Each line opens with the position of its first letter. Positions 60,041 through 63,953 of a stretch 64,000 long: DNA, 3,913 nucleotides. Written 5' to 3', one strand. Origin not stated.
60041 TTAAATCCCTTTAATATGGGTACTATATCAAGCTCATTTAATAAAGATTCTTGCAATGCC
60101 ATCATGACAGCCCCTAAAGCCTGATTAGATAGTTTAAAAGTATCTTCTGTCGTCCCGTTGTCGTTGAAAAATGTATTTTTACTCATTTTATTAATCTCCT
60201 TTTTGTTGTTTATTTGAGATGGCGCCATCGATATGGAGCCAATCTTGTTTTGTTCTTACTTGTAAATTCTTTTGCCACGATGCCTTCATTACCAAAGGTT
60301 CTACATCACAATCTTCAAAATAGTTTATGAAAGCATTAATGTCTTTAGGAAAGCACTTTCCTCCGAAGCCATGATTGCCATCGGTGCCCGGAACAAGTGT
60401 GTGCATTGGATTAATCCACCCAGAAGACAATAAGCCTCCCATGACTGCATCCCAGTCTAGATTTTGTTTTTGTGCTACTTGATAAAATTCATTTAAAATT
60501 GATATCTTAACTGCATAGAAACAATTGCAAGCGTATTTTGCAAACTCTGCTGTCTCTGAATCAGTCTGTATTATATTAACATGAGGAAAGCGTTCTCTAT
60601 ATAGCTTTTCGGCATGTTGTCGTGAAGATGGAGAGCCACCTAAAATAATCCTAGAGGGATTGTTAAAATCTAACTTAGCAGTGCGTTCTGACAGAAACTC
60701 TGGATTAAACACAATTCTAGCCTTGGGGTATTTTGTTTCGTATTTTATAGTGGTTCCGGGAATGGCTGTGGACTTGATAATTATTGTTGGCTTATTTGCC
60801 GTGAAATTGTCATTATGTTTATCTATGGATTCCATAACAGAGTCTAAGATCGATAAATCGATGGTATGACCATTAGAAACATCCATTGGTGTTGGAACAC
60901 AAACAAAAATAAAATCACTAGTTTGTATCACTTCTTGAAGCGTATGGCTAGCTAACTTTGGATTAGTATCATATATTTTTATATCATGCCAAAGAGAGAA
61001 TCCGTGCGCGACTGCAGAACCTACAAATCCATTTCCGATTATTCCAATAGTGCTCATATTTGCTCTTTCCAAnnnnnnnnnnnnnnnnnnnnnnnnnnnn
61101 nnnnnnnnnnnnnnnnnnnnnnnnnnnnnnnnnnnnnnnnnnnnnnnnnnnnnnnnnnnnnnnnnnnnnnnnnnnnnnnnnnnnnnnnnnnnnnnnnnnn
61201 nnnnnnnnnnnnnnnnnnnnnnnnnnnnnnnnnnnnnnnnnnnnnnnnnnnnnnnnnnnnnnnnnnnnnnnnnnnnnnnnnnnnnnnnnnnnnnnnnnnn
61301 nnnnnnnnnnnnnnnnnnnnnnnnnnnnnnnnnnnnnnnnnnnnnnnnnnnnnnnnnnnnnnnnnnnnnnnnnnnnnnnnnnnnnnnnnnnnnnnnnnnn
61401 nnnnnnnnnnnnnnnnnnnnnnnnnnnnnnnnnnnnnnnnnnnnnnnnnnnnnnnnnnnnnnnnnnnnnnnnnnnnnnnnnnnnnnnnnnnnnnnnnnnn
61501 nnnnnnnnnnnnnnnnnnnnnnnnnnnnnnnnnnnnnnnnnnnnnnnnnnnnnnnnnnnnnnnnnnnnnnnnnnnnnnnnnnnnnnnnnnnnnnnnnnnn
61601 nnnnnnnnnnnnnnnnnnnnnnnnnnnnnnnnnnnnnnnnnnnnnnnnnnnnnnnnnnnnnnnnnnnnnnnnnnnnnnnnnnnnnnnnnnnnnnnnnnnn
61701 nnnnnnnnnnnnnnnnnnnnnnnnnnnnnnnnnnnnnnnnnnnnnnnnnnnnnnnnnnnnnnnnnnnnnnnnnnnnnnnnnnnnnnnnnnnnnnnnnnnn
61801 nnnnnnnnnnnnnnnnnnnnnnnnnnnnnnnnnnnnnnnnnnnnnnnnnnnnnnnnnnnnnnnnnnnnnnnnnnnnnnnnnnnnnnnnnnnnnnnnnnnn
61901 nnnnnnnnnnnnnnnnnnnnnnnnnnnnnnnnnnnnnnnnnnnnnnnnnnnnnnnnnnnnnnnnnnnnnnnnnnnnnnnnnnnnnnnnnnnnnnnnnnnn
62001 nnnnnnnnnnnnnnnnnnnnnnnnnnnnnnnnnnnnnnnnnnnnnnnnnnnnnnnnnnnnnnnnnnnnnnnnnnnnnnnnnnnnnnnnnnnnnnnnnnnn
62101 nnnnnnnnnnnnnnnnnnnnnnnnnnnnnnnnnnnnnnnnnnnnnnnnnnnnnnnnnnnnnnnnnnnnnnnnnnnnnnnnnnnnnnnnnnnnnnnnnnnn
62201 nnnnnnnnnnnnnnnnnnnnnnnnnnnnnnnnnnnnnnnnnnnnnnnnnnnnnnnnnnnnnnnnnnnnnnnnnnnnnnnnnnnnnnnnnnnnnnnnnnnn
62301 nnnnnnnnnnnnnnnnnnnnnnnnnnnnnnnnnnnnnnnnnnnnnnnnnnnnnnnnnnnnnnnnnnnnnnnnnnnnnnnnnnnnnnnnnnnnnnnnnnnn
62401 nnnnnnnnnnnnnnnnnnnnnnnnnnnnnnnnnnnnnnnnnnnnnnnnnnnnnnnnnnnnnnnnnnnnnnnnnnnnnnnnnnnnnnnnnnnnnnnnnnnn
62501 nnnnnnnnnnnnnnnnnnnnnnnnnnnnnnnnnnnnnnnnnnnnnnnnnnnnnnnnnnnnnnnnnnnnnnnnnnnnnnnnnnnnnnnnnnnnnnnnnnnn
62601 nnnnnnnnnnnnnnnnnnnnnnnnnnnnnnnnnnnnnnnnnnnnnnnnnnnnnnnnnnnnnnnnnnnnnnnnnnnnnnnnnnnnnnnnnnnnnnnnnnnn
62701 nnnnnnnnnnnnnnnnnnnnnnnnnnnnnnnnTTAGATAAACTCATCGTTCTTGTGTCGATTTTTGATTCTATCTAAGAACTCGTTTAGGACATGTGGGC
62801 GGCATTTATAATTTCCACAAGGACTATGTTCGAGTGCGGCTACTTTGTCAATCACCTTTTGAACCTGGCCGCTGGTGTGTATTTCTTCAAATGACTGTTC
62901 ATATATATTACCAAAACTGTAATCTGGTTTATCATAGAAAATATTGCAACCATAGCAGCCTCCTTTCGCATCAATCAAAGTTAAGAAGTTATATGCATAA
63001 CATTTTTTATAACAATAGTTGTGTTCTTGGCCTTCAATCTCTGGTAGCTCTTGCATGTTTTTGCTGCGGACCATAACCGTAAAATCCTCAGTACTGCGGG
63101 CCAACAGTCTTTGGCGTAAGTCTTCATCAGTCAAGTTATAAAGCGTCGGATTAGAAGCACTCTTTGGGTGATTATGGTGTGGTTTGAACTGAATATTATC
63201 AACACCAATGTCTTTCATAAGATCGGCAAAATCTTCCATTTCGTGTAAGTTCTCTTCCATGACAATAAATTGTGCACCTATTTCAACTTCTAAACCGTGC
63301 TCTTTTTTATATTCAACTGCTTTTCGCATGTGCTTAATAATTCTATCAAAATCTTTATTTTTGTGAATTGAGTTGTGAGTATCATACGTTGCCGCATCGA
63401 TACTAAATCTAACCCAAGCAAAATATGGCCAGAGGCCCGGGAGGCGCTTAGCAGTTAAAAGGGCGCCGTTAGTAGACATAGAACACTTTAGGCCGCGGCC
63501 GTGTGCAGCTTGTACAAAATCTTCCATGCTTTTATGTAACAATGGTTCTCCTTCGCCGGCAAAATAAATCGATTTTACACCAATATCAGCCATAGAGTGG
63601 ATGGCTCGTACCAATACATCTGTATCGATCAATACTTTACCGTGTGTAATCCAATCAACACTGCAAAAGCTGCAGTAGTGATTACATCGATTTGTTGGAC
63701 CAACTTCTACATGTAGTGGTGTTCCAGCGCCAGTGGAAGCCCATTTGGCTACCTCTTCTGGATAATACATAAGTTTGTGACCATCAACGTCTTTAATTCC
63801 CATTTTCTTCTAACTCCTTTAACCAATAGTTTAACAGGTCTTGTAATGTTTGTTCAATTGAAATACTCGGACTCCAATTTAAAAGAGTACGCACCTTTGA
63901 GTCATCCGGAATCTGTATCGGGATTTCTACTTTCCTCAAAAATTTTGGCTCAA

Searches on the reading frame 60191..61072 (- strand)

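Call 75: search_protein_families(library=phrogs, proteins=[window:60191-61072:-], max_evalue=0.001)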
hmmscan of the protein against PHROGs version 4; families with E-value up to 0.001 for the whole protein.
window:60191-61072:- (293 aa): 1 family
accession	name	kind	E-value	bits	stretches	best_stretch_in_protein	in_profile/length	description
phrog_9148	-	other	5.6e-45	155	1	8-258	2-280/382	UDP-glucose dehydrogenase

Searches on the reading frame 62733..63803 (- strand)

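Call 75: search_protein_families(library=phrogs, proteins=[window:62733-63803:-], max_evalue=0.001)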
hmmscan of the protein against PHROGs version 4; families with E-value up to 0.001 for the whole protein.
window:62733-63803:- (356 aa): 3 families
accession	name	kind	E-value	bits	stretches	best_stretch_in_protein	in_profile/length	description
phrog_21308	-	other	1.6e-18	67.2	1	32-215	415-602/735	radical SAM domain-containing protein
phrog_1802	-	other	5e-14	53.1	1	25-308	39-340/556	radical SAM domain-containing protein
phrog_16999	-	other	0.00066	20.4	0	28-113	9-93/288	Fe-S oxidoreductase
